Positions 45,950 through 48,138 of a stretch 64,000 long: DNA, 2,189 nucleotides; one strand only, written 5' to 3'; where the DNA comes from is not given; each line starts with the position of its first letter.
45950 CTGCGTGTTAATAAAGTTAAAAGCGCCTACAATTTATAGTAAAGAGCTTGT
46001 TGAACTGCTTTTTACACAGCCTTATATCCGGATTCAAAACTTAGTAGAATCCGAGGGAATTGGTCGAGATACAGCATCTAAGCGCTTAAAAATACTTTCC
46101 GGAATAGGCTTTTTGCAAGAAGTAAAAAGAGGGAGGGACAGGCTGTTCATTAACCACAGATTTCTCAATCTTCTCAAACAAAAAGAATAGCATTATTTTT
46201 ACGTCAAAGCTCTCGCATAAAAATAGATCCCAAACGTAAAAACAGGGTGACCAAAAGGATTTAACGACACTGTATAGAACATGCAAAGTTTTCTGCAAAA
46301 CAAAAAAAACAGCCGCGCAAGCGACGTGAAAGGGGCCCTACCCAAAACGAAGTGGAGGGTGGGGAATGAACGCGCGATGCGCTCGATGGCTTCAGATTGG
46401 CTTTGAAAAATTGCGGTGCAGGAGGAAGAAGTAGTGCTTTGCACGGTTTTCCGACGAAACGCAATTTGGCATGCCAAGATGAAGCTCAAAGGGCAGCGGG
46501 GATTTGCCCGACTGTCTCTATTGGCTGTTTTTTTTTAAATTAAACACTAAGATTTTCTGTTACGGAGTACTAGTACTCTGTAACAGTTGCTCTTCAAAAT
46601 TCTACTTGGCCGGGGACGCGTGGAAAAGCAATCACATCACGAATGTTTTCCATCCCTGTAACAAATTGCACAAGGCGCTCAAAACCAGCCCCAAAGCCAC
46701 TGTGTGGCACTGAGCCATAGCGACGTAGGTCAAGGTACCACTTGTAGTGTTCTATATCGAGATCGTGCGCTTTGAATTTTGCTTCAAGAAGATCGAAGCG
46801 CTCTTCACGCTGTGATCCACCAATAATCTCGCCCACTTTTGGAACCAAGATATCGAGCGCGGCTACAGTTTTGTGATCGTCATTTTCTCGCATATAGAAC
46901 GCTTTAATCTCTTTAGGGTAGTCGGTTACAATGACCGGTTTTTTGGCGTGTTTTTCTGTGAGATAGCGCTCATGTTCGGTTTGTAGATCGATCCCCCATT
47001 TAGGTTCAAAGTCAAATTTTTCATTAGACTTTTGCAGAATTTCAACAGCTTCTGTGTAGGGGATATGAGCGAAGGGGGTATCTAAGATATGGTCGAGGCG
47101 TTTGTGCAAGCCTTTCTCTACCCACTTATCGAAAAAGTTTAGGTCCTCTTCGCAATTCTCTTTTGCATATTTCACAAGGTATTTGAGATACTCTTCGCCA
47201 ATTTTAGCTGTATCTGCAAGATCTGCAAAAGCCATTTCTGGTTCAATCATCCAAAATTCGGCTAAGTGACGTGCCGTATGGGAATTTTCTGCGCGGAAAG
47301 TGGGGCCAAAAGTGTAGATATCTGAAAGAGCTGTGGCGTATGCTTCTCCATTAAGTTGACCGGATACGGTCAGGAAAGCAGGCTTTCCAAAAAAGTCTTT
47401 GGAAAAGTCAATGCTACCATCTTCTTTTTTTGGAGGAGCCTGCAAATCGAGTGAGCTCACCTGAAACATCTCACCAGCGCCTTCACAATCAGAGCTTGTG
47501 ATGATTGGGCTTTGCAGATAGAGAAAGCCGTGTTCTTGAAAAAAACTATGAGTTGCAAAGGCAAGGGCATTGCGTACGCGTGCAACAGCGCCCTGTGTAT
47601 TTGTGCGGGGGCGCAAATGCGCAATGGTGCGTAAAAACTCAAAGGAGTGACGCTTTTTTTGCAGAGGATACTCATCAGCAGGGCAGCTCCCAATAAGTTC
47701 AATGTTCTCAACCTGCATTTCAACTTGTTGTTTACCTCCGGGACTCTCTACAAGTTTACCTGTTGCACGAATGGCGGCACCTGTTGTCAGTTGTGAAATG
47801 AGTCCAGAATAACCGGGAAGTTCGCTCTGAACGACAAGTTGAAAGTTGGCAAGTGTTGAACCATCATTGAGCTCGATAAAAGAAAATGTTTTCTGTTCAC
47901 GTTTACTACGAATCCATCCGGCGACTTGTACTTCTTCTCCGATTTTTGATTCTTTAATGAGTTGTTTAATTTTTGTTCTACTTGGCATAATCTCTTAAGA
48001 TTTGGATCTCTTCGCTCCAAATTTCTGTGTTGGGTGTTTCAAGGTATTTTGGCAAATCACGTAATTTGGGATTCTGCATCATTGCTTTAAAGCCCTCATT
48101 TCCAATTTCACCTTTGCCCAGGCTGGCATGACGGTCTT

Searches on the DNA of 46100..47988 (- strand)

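Call 9: search_rna_families(source=window, start=46100, end=46700, threshold=evalue, max_evalue=10)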
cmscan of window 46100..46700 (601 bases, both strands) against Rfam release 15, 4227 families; matches with E-value up to 10: 4.
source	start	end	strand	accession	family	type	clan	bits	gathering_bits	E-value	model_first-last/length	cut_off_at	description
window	46191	46247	-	RF03956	mir-737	Gene; miRNA;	-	17.1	60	8.7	1-63/63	no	mir-737 microRNA precursor family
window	46557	46648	+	RF02877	NmsRb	Gene; sRNA;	-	16.4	52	6.3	1-91/91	no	Neisseria metabolic switch regulator b (RcoF1/NgncR163)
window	46556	46587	+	RF03585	mir-3938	Gene; miRNA;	-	15.5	94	4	1-88/88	no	mir-3938 microRNA precursor family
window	46184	46263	-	RF02892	SR6_antitoxin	Gene; antisense;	-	15.5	55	8.3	1-104/104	no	Bacillus SR6 antitoxin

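Call 48: search_rna_families(source=L006, start=13980, end=14440, threshold=evalue, max_evalue=10)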
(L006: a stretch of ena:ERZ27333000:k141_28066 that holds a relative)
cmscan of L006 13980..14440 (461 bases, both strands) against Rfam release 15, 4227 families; matches with E-value up to 10: 1.
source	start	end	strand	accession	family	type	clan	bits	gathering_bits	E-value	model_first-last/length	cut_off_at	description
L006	14188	14220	-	RF01123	sR35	Gene; snRNA; snoRNA; CD-box;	-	9.7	60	10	25-57/57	no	Small nucleolar RNA sR35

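Call 74: search_dna_similar(query=window:46290-46545:+, collection=plasmids, mode=distant, max_evalue=0.001)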
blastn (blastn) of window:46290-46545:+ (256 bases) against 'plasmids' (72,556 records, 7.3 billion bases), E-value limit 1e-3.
No match.

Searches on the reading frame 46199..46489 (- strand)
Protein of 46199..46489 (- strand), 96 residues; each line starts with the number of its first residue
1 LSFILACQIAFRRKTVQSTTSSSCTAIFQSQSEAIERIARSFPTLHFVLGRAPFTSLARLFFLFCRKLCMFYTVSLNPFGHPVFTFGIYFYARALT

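Call 29: find_homologous_proteins(query=window:46199-46489:-, max_evalue=0.01)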
Query window:46199-46489:-: 1 candidates shared short words with the query, none scored E <= 0.01.
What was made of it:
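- Tried and rejected: Spurious-ORF trick: searching with the 96-aa ORF across the core, to locate other copies, found nothing (call 29).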
